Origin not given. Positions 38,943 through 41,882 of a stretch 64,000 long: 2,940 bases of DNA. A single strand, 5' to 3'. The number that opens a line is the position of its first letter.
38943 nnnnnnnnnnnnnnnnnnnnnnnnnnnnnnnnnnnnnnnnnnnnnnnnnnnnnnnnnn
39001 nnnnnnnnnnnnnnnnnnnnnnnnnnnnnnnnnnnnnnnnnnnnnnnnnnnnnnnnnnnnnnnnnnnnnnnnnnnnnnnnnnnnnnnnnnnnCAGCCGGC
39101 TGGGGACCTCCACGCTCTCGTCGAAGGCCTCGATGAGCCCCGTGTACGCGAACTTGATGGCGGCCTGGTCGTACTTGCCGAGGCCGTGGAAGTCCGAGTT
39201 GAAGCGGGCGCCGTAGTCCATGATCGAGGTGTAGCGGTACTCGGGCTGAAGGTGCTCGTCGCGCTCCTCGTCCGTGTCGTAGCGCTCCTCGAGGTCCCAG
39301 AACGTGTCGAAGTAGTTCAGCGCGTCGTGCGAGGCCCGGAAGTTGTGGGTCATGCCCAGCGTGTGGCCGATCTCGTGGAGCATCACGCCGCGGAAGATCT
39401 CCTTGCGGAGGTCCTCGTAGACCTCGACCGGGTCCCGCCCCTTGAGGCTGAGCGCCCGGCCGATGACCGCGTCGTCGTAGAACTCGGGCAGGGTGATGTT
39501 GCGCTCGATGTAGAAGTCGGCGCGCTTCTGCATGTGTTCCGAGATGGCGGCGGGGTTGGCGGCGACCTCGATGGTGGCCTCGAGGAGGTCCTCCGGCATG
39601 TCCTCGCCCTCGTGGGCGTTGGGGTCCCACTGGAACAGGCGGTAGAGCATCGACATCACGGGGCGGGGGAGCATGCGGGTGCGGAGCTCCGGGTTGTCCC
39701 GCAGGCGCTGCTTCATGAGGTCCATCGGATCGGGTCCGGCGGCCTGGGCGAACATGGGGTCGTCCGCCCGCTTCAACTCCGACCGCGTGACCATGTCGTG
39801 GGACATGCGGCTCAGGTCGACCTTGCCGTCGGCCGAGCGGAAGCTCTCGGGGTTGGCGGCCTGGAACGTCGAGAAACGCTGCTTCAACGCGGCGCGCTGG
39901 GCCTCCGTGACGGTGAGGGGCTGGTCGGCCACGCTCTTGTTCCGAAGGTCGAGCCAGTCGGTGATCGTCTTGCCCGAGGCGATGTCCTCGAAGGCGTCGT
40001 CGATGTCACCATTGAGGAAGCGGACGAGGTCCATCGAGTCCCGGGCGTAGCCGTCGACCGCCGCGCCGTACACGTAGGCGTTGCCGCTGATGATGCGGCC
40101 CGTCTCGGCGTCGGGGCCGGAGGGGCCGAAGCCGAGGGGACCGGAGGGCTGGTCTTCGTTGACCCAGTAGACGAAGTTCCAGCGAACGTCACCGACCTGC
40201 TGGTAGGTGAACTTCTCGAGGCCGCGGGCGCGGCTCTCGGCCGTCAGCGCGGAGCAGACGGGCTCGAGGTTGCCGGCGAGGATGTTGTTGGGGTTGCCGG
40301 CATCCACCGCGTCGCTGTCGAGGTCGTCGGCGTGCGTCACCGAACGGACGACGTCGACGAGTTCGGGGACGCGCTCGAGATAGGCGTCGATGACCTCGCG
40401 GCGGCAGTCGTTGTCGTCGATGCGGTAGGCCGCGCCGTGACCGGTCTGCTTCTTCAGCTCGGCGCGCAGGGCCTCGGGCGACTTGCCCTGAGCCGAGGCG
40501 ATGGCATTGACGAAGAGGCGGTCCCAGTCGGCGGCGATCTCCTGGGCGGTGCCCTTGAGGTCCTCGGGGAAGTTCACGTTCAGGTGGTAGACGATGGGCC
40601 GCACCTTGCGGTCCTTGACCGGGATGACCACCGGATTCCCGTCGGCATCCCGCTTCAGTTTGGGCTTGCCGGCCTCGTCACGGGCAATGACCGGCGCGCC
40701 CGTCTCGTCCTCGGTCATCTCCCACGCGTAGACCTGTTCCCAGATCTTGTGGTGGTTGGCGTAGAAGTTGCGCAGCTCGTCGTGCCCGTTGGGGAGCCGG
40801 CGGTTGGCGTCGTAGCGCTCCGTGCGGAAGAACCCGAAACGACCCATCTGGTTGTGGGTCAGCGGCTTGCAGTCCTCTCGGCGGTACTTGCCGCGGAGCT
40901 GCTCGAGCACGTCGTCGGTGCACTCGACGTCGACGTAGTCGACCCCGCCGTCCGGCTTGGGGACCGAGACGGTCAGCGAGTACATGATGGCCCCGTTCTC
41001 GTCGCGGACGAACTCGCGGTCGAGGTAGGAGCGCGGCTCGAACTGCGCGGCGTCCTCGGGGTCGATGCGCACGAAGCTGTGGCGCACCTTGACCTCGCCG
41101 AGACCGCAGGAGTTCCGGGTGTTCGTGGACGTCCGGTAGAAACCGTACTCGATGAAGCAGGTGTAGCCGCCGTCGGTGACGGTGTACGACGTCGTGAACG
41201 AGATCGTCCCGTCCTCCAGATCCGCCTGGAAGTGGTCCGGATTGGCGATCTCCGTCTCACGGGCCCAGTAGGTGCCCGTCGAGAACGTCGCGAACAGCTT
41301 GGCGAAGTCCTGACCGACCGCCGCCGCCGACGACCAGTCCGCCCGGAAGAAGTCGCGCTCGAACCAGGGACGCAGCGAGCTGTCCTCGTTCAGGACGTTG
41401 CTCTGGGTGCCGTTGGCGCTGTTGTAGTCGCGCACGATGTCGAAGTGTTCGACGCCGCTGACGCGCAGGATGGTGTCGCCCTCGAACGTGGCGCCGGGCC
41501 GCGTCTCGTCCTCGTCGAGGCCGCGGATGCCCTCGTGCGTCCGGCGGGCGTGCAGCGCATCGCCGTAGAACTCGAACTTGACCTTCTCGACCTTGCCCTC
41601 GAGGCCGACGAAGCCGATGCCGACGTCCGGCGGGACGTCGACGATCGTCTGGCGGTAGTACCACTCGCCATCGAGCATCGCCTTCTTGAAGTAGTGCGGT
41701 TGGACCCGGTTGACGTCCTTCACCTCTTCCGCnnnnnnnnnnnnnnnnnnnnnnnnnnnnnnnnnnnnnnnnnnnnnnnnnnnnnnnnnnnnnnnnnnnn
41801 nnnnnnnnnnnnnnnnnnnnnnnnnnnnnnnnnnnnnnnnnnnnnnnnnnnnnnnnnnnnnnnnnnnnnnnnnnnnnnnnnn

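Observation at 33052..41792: Tandem paralogous giant metzincin lipoproteins; only one carries a Myxococcus-type cysteine-rich repeat insert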

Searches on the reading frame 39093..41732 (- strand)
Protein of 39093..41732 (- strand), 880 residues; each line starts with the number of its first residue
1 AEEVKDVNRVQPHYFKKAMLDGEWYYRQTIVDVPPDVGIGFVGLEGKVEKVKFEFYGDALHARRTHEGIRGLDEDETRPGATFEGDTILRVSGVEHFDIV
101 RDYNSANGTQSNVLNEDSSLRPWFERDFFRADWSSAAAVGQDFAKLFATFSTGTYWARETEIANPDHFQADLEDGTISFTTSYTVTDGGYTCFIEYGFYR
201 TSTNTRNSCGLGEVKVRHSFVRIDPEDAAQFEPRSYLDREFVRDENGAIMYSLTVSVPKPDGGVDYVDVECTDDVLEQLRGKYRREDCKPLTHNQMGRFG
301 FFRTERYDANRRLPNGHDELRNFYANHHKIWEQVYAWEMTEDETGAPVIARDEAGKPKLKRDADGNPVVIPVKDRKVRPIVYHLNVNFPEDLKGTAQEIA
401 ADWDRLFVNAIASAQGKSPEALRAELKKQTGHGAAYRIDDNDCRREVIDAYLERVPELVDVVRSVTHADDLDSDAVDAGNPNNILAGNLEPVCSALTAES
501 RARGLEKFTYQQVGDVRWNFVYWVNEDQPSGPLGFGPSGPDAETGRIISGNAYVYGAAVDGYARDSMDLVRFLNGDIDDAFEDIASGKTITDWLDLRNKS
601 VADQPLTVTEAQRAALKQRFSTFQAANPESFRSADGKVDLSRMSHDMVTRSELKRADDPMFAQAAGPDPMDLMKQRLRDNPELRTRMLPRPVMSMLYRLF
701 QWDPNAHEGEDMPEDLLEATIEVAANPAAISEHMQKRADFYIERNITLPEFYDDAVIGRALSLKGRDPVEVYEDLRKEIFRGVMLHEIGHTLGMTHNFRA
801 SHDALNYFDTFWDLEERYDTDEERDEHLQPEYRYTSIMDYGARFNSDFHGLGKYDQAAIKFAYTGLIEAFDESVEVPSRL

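Call 41: predict_structure(alignment_id=A2)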
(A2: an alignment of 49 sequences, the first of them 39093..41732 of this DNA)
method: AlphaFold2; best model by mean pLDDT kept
length: 880 residues; sequences in the alignment: 49
mean_pLDDT: 82.2   pTM: 0.78
mean pLDDT of the five models: 82.2, 81.5, 78.4, 77.8, 77.5
residues with pLDDT >= 90: 394; 70-90: 287; 50-70: 150; < 50: 49
segments of 3 or more residues with pLDDT < 50: 197-208, 597-608, 621-625, 662-665, 745-752
pLDDT, mean of each block of 10 residues (from residue 1): 75 93 95 80 92 95 86 55 80 95 86 92 95 85 80 87 95 94 74 47 44 91 97 88 90 87 84 90 89 85 82 64 91 97 97 94 96 97 95 97 97 97 97 97 96 98 92 79 91 97 95 96 87 88 94 92 81 73 61 54 45 59 54 65 68 58 54 83 80 71 82 83 73 58 43 61 85 91 94 80 77 91 84 81 68 91 88 69
secondary structure, 60 per line:
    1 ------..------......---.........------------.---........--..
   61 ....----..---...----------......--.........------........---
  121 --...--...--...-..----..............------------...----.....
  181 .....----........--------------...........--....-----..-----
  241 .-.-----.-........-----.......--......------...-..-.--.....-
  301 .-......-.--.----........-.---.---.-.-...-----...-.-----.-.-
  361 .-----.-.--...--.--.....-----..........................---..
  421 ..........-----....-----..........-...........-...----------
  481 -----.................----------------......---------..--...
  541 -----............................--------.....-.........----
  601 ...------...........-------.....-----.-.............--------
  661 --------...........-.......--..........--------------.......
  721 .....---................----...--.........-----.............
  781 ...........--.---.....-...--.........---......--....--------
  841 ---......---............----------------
elements in order (helices of 4 or more, strands of 3 or more residues): H17-20 E24-32 E49-56 E59-64 E87-92 E95-103 E110-117 E128-130 H143-150 E151-156 E169-171 E176-185 H190-197 E212-222 H225-228 E251-258 E264-270 H273-278 H295-299 E303-308 E321-325 E339-341 E347-349 E380-384 H390-415 H419-430 E436-439 H445-454 H456-466 H486-502 E519-524 E538-540 E546-555 H556-573 H582-586 H588-596 H610-620 H628-631 H640-652 H669-679 H681-687 H690-699 H714-725 H729-744 H754-762 H768-791 H798-802 H809-817 H821-826 H829-832 H844-849 H853-864

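Call 45: fold_search(model_id=the predicted structure, library=pdb)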
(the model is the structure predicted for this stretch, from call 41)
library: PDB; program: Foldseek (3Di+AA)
matches with E <= 10: 640; with E <= 0.001: 0
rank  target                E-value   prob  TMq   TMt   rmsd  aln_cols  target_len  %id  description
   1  9jmg_A                4.3e-03  0.06  0.04  0.04  31.3       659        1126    6  Cryo-EM structure of EU-HedgehogCoV (Erinaceus/VMC/DEU/2012) S-trimer in a locked-2 conformation (released 2025-06-18)
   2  9jmn_A                6.3e-03  0.07  0.05  0.04  31.4       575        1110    7  Cryo-EM structure of CN-HedgehogCoV (HKU31/Erinaceus amurensis/China/2014) S-trimer in a locked-1 conformation (released 2025-06-18)
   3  6vsb_A                4.4e-02  0.02  0.04  0.04  40.5       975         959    7  Prefusion 2019-nCoV spike glycoprotein with a single receptor-binding domain up (released 2020-02-26)
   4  8h16_C                4.9e-02  0.02  0.04  0.04  31.9       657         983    8  Structure of SARS-CoV-1 Spike Protein (S/native) at pH 5.5, Open Conformation (released 2022-11-09)
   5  8xjc_B                6.5e-02  0.16  0.09  0.22  16.8       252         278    9  a novel haemophore of of Riemerella anatipestifer (released 2025-06-25)
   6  7zce_A                6.8e-02  0.02  0.05  0.04  36.5       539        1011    8  SARS-CoV-2 Spike protein in complex with the single chain fragment scFv76 (released 2022-10-12)
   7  9jmi_A                8.1e-02  0.03  0.05  0.04  31.9       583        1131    8  Cryo-EM structure of CN-HedgehogCoV (HKU31/Erinaceus amurensis/China/2014) S-trimer in a locked-2 conformation (released 2025-06-18)
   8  9uel                  9.0e-02  0.02  0.04  0.06  33.4       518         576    7  Local refinement of NTD and RBD domains of SARS-CoV2 KP.3.1.1 spike protein (released 2025-11-12)
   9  8usz_A                9.5e-02  0.02  0.05  0.05  31.1       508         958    8  Cryo-EM Structure of Full-Length Spike Protein of Omicron XBB.1.5 (released 2024-12-04)
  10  7yv5                  1.1e-01  0.13  0.06  0.19  26.2       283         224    7  genetically encoded pH sensor Lime at pH6 (released 2023-08-16)
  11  8sak_C                1.1e-01  0.02  0.05  0.04  29.1       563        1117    9  BtCoV-422 in complex with neutralizing antibody JC57-11 (released 2023-10-04)
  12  7tpi_A                1.2e-01  0.02  0.05  0.05  28.8       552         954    7  SARS-CoV-2 E406W mutant Spike ectodomain (released 2023-11-15)
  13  6nb6_B                1.5e-01  0.03  0.05  0.04  32.4       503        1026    9  SARS-CoV complex with human neutralizing S230 antibody Fab fragment (state 1) (released 2019-02-06)
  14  8sak_B                1.5e-01  0.02  0.04  0.04  30.8       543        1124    9  BtCoV-422 in complex with neutralizing antibody JC57-11 (released 2023-10-04)
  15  3cd9                  1.8e-01  0.15  0.07  0.22  25.1       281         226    7  Development of a family of redox-sensitive green fluorescent protein indicators for use in relatively oxidizing subcellu (released 2008-08-19)
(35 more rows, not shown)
